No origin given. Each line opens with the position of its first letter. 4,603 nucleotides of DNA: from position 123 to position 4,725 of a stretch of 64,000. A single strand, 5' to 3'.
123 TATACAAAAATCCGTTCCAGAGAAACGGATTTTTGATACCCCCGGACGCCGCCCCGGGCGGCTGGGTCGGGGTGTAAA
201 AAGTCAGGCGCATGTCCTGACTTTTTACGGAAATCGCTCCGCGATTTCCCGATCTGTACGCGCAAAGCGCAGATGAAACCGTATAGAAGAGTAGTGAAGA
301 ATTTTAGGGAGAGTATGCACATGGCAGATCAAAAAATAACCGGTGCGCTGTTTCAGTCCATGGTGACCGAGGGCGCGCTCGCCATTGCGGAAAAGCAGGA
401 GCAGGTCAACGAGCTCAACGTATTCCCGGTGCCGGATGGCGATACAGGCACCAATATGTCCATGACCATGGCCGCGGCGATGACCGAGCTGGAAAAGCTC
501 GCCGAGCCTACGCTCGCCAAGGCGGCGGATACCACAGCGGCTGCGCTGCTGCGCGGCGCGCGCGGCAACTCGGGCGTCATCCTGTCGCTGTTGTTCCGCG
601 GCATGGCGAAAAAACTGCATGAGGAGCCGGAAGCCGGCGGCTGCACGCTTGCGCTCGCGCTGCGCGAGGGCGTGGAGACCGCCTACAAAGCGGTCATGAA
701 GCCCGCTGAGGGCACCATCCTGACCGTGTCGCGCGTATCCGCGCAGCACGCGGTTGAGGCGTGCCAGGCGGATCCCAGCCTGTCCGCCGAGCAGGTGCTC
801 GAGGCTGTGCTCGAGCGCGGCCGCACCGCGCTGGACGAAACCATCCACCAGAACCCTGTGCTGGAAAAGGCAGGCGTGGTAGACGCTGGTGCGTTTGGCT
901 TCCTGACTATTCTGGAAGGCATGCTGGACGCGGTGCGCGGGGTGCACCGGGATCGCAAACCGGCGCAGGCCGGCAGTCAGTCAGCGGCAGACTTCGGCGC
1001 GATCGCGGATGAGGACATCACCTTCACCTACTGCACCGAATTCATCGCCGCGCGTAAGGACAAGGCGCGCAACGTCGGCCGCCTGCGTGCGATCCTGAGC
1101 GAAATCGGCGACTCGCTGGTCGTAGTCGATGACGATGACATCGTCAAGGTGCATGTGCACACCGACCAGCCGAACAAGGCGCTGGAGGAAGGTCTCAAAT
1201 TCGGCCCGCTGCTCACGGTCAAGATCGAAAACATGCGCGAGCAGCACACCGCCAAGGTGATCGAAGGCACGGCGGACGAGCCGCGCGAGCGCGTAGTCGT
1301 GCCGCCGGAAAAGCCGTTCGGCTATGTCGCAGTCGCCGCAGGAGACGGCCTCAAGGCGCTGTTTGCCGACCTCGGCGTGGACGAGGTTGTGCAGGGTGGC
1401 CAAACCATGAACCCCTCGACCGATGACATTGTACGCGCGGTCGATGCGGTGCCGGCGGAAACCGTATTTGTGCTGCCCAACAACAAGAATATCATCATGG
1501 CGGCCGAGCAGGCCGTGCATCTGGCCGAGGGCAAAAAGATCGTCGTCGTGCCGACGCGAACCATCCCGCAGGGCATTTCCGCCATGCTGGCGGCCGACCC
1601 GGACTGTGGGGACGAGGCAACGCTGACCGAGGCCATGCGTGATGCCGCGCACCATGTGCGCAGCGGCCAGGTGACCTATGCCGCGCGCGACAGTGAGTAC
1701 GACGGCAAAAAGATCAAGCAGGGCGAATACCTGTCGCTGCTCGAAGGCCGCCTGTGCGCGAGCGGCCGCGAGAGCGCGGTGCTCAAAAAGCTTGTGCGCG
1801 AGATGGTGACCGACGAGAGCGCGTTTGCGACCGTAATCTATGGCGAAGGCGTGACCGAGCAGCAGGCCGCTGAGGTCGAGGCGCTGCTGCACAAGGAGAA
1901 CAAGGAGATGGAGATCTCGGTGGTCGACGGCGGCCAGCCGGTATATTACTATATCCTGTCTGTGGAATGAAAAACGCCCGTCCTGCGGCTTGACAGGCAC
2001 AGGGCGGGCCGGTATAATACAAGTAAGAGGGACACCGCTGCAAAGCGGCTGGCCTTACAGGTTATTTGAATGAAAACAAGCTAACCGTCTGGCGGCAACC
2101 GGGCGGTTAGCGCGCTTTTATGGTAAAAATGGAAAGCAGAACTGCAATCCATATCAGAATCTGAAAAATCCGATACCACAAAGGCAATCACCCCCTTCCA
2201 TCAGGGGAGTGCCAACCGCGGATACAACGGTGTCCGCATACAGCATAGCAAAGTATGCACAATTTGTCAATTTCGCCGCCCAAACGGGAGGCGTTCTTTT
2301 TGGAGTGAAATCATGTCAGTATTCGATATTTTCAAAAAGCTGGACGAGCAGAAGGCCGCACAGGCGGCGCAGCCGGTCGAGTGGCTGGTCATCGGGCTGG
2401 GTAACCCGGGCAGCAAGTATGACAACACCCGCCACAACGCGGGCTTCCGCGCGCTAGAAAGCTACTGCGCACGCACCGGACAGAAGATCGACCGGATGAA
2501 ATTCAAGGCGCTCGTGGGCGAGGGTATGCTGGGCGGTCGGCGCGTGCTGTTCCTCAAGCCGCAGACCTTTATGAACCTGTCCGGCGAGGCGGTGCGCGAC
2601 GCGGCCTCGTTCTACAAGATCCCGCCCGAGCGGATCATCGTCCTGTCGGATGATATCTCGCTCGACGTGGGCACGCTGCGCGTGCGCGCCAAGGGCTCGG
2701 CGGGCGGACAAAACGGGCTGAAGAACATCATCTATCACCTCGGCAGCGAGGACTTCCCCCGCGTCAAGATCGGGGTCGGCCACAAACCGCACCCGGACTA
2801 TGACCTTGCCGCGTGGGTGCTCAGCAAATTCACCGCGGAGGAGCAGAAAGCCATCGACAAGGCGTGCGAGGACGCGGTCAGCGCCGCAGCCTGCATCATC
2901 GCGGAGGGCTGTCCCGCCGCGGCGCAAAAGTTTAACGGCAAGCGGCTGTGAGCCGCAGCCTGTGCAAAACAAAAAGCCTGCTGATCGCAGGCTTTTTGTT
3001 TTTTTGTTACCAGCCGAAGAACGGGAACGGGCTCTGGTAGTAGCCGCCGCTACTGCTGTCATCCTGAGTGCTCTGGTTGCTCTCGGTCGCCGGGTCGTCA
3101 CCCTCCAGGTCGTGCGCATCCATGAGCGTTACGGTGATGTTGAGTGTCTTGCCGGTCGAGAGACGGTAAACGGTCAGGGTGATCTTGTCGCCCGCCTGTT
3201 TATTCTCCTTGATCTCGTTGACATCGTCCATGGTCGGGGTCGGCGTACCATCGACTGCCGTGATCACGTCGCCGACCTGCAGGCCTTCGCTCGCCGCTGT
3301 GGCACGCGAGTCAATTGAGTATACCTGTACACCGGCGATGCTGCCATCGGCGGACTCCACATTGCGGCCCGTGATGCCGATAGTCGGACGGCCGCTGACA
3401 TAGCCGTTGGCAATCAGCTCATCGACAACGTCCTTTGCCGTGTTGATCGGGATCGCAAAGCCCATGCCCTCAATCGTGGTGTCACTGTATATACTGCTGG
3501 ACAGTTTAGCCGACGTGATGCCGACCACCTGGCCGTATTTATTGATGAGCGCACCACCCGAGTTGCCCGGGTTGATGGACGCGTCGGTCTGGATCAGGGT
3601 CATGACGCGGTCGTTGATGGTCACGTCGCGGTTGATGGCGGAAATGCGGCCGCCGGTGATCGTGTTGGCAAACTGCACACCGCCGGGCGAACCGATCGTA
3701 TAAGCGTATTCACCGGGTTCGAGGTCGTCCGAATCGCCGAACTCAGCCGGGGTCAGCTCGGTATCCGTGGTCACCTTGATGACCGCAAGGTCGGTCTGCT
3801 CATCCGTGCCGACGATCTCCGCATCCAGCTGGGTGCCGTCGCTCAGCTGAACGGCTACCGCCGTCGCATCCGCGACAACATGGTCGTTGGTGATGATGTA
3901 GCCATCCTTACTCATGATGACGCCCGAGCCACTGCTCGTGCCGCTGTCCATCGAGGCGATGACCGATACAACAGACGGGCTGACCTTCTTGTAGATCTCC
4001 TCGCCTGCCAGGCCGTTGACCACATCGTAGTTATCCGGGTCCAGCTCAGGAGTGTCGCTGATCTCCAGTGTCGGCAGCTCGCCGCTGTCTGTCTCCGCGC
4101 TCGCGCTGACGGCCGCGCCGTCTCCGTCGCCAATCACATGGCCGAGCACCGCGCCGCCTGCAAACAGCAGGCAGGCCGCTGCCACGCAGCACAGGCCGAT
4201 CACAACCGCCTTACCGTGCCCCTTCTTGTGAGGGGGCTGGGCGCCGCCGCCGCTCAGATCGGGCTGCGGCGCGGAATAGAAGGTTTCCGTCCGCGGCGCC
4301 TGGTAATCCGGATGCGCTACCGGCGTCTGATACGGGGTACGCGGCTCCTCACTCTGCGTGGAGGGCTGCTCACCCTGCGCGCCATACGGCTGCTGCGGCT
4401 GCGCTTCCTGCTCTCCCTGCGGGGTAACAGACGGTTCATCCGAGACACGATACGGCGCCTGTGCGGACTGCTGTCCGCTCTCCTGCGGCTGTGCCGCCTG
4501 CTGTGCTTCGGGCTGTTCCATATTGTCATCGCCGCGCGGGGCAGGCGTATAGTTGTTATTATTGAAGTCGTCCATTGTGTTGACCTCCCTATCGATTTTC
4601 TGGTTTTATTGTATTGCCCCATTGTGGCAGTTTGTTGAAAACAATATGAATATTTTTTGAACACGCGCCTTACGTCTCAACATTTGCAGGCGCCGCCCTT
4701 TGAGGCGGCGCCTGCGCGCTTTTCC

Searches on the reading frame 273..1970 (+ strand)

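Call 49: search_protein_families(library=pfam, proteins=[window:273-1970:+], max_evalue=0.00001)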
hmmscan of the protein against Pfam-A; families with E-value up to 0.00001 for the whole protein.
window:273-1970:+ (565 aa): 3 families
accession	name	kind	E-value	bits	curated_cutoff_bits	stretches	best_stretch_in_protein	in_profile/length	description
PF13684.11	FakA-like_C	-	3.4e-78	262.4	23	1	350-565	1-216/216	Fatty acid kinase subunit A-like, C-terminal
PF02734.22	Dak2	-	1.1e-38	133.3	27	1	52-218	1-173/174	DAK2 domain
PF21645.3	FakA-like_M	-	9.2e-29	99.5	24.9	1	251-327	2-79/80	Fatty acid kinase subunit A-like, middle domain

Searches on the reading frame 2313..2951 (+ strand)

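Call 49: search_protein_families(library=pfam, proteins=[window:2313-2951:+], max_evalue=0.00001)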
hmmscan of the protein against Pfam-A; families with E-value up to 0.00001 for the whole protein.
window:2313-2951:+ (212 aa): 1 family
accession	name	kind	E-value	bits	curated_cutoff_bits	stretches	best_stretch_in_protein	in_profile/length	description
PF01195.25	Pept_tRNA_hydro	-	1.8e-67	227.2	27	1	25-208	1-183/183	Peptidyl-tRNA hydrolase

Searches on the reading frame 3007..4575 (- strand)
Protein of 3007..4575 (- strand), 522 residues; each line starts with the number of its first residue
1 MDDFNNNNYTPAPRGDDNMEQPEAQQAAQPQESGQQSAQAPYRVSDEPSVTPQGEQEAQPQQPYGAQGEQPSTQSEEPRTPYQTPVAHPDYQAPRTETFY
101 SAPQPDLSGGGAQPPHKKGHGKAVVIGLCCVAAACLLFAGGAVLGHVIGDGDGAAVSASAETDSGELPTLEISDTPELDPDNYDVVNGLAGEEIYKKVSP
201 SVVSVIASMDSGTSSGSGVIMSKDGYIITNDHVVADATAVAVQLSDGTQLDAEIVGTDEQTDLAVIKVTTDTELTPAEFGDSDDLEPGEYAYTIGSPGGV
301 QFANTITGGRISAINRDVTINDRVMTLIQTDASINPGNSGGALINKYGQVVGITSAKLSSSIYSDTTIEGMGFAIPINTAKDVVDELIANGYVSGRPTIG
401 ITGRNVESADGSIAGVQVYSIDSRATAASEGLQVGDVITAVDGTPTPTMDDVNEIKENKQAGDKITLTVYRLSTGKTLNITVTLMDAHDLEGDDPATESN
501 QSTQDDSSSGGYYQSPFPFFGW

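Call 49: search_protein_families(library=pfam, proteins=[window:3007-4575:-], max_evalue=0.00001)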
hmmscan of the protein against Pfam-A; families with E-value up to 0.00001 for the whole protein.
window:3007-4575:- (522 aa): 5 families
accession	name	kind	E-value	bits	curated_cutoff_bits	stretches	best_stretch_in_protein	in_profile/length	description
PF13365.12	Trypsin_2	-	8.2e-35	121.1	27.6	1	216-353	1-144/144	Trypsin-like peptidase domain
PF00089.32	Trypsin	-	6.6e-18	65.8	20.6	1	203-383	16-219/220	Trypsin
PF13180.12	PDZ_2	-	1.1e-12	48.4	27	1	397-482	1-80/80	PDZ domain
PF00595.29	PDZ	-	1.9e-09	38.2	23.2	1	399-469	12-80/81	PDZ domain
PF17820.7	PDZ_6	-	2.8e-07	30.6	27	1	418-471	2-54/54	PDZ domain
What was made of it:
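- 3007..4575 (-): HtrA/DegP-family serine protease gene (Trypsin_2 + PDZ), the presumed co-regulated protein member of the regulon. Pfam (call 49).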

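Call 51: find_related_loci(query=window:3007-4575:-, collection=metagenome_contigs, flank=3500)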
Query window:3007-4575:- (522 aa) in metagenome_contigs; peptide patterns used: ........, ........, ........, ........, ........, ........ (x = any residue, [..] = any of these).
600 stretches matched a pattern (row limit reached: there are more); 534 encode a relative of the query (tblastn E <= 1e-3); the best 80 are kept; 80 distinct loci.
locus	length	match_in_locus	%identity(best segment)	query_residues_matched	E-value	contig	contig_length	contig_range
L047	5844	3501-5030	77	1-522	0e+0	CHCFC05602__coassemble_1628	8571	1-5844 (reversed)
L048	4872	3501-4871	68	1-479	0e+0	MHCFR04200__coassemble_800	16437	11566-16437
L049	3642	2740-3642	69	1-313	1e-128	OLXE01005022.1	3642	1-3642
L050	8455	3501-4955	43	75-522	1e-99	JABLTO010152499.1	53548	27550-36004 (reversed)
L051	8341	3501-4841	45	75-490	1e-98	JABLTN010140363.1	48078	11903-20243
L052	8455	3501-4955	43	75-522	3e-99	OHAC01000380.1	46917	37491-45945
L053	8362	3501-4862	45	76-522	1e-98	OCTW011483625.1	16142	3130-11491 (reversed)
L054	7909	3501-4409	46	189-492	5e-74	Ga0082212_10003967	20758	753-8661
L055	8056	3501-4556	43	132-471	7e-71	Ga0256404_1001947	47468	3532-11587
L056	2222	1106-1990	48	213-486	4e-73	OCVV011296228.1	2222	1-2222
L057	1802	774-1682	46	193-498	2e-73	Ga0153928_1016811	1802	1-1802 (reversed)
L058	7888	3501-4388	46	193-484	2e-69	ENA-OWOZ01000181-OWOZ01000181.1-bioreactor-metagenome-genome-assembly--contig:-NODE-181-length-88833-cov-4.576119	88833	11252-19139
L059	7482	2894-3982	41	121-486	4e-68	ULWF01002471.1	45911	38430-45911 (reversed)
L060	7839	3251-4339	41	121-486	2e-67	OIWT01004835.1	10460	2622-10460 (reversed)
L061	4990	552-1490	45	191-484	3e-67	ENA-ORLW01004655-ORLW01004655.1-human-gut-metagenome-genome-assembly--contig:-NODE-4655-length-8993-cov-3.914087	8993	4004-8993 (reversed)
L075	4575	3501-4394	43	194-486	2e-65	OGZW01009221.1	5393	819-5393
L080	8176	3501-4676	39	113-484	3e-65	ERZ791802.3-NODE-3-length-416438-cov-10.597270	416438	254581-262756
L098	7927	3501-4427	44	197-484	4e-64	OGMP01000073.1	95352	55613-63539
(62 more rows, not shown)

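Call 60: search_protein_families(library=pfam, proteins=[L098:460-1395:-, L098:1843-2469:-, L098:2482-2994:-, L098:4632-5495:-, L098:5642-7672:+, L080:2326-2952:-, L080:989-1978:-, L080:5025-6107:-, L080:6242-6937:-, L080:7054-7833:-], max_evalue=0.00001)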
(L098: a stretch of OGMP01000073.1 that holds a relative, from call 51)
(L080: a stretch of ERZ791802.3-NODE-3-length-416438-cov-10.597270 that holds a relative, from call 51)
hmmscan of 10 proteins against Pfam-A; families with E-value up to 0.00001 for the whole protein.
L098:460-1395:- (311 aa): 2 families
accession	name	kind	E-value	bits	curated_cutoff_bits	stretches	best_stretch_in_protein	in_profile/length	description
PF02457.21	DAC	-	5.5e-47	158.7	27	1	140-257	2-118/119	DisA bacterial checkpoint controller nucleotide-binding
PF19293.4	CdaA_N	-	7.7e-11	42.5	23.8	1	35-104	10-80/81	CdaA N-terminal transmembrane domain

L098:1843-2469:- (208 aa): 1 family
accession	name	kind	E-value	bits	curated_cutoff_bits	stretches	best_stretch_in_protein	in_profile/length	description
PF01351.25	RNase_HII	-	1.2e-37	130.2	25.8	1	28-205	1-198/199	Ribonuclease HII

L098:2482-2994:- (170 aa): 0 families

L098:4632-5495:- (287 aa): 0 families

L098:5642-7672:+ (676 aa): 1 family
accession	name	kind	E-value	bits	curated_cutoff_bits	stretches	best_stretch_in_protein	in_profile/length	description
PF09826.15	Beta_propel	-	1.3e-138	463.5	22.4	1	113-667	1-495/495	Beta propeller domain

L080:2326-2952:- (208 aa): 1 family
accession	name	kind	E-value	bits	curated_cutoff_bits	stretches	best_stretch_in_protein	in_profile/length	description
PF01351.25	RNase_HII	-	3e-44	151.8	25.8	1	28-205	1-198/199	Ribonuclease HII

L080:989-1978:- (329 aa): 2 families
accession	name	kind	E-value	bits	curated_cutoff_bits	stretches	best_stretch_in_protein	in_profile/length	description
PF00591.27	Glycos_transf_3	-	5.1e-23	82.5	27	1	9-200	43-252/253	Glycosyl transferase family, a/b domain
PF07831.19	PYNP_C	-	1.3e-21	76.4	27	1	240-313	1-74/75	Pyrimidine nucleoside phosphorylase C-terminal domain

L080:5025-6107:- (360 aa): 1 family
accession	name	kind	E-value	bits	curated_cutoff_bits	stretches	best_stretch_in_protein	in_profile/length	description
PF01551.29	Peptidase_M23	-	1.4e-37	128.2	28.7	1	259-354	2-96/96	Peptidase family M23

L080:6242-6937:- (231 aa): 1 family
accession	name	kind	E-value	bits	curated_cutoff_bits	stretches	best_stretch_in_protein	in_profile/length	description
PF06541.16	ABC_trans_CmpB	-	4.2e-41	141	25.9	1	14-168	1-150/151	Putative ABC-transporter type IV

L080:7054-7833:- (259 aa): 0 families

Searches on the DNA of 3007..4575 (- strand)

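Call 54: search_rna_families(sources=[L098, L080, L066, L055, L059, L104, L107, L047], threshold=gathering)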
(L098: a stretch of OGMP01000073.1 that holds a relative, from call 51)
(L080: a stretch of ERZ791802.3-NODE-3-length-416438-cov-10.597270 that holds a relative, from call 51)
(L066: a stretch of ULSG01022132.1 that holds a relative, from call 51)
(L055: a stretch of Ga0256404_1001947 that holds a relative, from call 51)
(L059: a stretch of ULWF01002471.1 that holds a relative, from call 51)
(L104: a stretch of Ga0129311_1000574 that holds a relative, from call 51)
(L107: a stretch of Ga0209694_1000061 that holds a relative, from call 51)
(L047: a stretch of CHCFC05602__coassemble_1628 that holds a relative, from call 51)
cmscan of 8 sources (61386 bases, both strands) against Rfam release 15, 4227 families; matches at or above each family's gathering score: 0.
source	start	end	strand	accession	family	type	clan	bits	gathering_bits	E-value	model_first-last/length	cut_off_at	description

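Call 55: search_rna_families(source=L098, start=4520, end=4650, threshold=evalue, max_evalue=10, show_alignments=4)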
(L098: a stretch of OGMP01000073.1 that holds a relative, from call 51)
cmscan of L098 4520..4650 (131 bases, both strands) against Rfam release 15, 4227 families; matches with E-value up to 10: 42.
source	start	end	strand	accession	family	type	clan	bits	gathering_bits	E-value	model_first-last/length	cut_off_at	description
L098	4589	4626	+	RF04242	mir-5595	Gene; miRNA;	-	22.8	100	0.014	1-72/72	no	mir-5595 microRNA precursor family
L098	4584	4633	+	RF04154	mir-1277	Gene; miRNA;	-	22.6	81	0.026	1-78/78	no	mir-1277 microRNA precursor family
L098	4591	4628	+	RF04343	Plastid-psbA-2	Cis-reg;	CL00153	21.9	55.8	0.028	1-60/60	no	Plastid-psbA-2 3UTR RNA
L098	4587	4628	+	RF04176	mir-3149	Gene; miRNA;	-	20.8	100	0.066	1-83/83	no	mir-3149 microRNA precursor family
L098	4587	4624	-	RF04343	Plastid-psbA-2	Cis-reg;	CL00153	20.4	55.8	0.069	1-60/60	no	Plastid-psbA-2 3UTR RNA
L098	4570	4620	+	RF01820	RsaE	Gene; sRNA;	-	20.4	79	0.13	56-109/112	no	RNA Staph. aureus E (RoxS)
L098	4589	4626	-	RF04242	mir-5595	Gene; miRNA;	-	20.3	100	0.064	1-72/72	no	mir-5595 microRNA precursor family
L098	4534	4626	+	RF02449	ncr1015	Gene; sRNA;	-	20.3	60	0.6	1-121/121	no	Bacillus sRNA ncr1015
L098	4588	4627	+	RF00143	mir-6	Gene; miRNA;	CL00083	19.9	58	0.16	1-74/74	no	mir-6 microRNA precursor family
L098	4558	4626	+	RF02618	SSRC34_2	Gene; sRNA;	-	19.4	48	0.29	1-125/125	no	Streptococcus sRNA 34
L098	4549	4637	+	RF00242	ctRNA_pT181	Gene; antisense;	-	19.4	56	1.8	1-94/94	no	ctRNA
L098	4587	4628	-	RF04176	mir-3149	Gene; miRNA;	-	18.5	100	0.26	1-83/83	no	mir-3149 microRNA precursor family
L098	4561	4621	+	RF02844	RefA9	Gene; antisense;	-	17.9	49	0.99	1-64/64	no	Enterococcus sRNA A9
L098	4586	4629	-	RF03940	MIR9563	Gene; miRNA;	-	17.6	90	0.37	1-127/127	no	MIR9563 microRNA precursor family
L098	4585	4628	-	RF04146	mir-4742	Gene; miRNA;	-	17.6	85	0.55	1-85/85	no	mir-4742 microRNA precursor family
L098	4588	4627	-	RF00143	mir-6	Gene; miRNA;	CL00083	17.5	58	0.64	1-74/74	no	mir-6 microRNA precursor family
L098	4566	4621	+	RF02503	Atu_C9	Gene; sRNA;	-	17.4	40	0.0047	135-192/192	no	Rhizobiales sRNA Atu_C9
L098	4585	4631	-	RF03225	mir-2763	Gene; miRNA;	-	17.3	50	0.32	9-75/83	no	mir-2763 microRNA precursor family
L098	4586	4650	-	RF02397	sau-5971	Gene; sRNA;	-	17.1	90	0.47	30-96/96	5'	Staphylococcus sRNA sau-5971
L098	4563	4639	+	RF00238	ctRNA_pND324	Gene; antisense;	-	16.6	45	3.4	1-86/86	no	ctRNA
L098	4587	4628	-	RF01024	mir-944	Gene; miRNA;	-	16.4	100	1.3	1-88/88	no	mir-944 microRNA precursor family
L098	4585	4631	+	RF04258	mir-994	Gene; miRNA;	-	16.1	93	0.75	7-75/81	no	mir-994 microRNA precursor family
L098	4584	4631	+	RF00979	mir-553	Gene; miRNA;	-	15.7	82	1.4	7-56/62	no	mir-553 microRNA precursor family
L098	4559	4628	-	RF02371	PyrG_leader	Cis-reg; leader;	-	15.6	65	6.9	11-78/78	no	PyrG leader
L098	4525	4578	-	RF00270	SNORD61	Gene; snRNA; snoRNA; CD-box;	CL00067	15.5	43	5.1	1-72/72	no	Small nucleolar RNA SNORD61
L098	4587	4628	+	RF03616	MIR1888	Gene; miRNA;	-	15.4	72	1.5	24-79/101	no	MIR1888 microRNA precursor family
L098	4589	4626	+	RF03743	MIR7696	Gene; miRNA;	-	14.8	83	2.3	1-88/88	no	MIR7696 microRNA precursor family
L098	4586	4629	-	RF03659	MIR2871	Gene; miRNA;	-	14.4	99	2.5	1-118/118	no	MIR2871 microRNA precursor family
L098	4586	4629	-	RF03743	MIR7696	Gene; miRNA;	-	13.7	83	4.3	16-73/88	no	MIR7696 microRNA precursor family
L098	4587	4629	+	RF02729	JA01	Gene; sRNA;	-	13.7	111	4.6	46-91/153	no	Aggregatibacter sRNA JA01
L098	4587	4628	-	RF03616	MIR1888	Gene; miRNA;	-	13.5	72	5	24-79/101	no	MIR1888 microRNA precursor family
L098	4579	4639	+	RF03630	mir-2818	Gene; miRNA;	-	13.1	90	4.1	1-60/60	no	mir-2818 microRNA precursor family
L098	4594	4627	-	RF02503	Atu_C9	Gene; sRNA;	-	12.5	40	0.12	157-192/192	no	Rhizobiales sRNA Atu_C9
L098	4578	4625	+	RF00125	IS128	Gene; sRNA;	-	12.5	80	1.4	152-198/209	no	IS128 RNA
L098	4568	4626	+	RF00161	nos_TCE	Cis-reg;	-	12.3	60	5.5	1-64/64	no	Nanos 3' UTR translation control element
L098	4584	4631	+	RF00639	mir-515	Gene; miRNA;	CL00096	12.2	68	9.7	1-87/87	no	mir-515 microRNA precursor family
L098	4572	4624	-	RF02431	SpF22_sRNA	Gene; sRNA;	-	10.6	55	7.2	81-133/140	no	Streptococcus sRNA SpF22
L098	4589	4650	-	RF02377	SurA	Gene; sRNA;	-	9.5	100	1.2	218-279/279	5'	SurA sRNA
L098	4588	4626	-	RF02409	snoR125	Gene; snRNA; snoRNA; CD-box;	-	8.8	100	6.7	88-125/200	no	Small nucleolar RNA snoR125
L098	4585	4631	+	RF04133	MIR2646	Gene; miRNA;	-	8.7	245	8.5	75-183/256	no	MIR2646 microRNA precursor family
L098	4585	4631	+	RF02409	snoR125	Gene; snRNA; snoRNA; CD-box;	-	8.4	100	8.7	74-137/200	no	Small nucleolar RNA snoR125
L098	4591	4624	+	RF00209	IRES_Pesti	Cis-reg; IRES;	CL00017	5.7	180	9.9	1-29/380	no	Pestivirus internal ribosome entry site (IRES) including 5'UTR SLI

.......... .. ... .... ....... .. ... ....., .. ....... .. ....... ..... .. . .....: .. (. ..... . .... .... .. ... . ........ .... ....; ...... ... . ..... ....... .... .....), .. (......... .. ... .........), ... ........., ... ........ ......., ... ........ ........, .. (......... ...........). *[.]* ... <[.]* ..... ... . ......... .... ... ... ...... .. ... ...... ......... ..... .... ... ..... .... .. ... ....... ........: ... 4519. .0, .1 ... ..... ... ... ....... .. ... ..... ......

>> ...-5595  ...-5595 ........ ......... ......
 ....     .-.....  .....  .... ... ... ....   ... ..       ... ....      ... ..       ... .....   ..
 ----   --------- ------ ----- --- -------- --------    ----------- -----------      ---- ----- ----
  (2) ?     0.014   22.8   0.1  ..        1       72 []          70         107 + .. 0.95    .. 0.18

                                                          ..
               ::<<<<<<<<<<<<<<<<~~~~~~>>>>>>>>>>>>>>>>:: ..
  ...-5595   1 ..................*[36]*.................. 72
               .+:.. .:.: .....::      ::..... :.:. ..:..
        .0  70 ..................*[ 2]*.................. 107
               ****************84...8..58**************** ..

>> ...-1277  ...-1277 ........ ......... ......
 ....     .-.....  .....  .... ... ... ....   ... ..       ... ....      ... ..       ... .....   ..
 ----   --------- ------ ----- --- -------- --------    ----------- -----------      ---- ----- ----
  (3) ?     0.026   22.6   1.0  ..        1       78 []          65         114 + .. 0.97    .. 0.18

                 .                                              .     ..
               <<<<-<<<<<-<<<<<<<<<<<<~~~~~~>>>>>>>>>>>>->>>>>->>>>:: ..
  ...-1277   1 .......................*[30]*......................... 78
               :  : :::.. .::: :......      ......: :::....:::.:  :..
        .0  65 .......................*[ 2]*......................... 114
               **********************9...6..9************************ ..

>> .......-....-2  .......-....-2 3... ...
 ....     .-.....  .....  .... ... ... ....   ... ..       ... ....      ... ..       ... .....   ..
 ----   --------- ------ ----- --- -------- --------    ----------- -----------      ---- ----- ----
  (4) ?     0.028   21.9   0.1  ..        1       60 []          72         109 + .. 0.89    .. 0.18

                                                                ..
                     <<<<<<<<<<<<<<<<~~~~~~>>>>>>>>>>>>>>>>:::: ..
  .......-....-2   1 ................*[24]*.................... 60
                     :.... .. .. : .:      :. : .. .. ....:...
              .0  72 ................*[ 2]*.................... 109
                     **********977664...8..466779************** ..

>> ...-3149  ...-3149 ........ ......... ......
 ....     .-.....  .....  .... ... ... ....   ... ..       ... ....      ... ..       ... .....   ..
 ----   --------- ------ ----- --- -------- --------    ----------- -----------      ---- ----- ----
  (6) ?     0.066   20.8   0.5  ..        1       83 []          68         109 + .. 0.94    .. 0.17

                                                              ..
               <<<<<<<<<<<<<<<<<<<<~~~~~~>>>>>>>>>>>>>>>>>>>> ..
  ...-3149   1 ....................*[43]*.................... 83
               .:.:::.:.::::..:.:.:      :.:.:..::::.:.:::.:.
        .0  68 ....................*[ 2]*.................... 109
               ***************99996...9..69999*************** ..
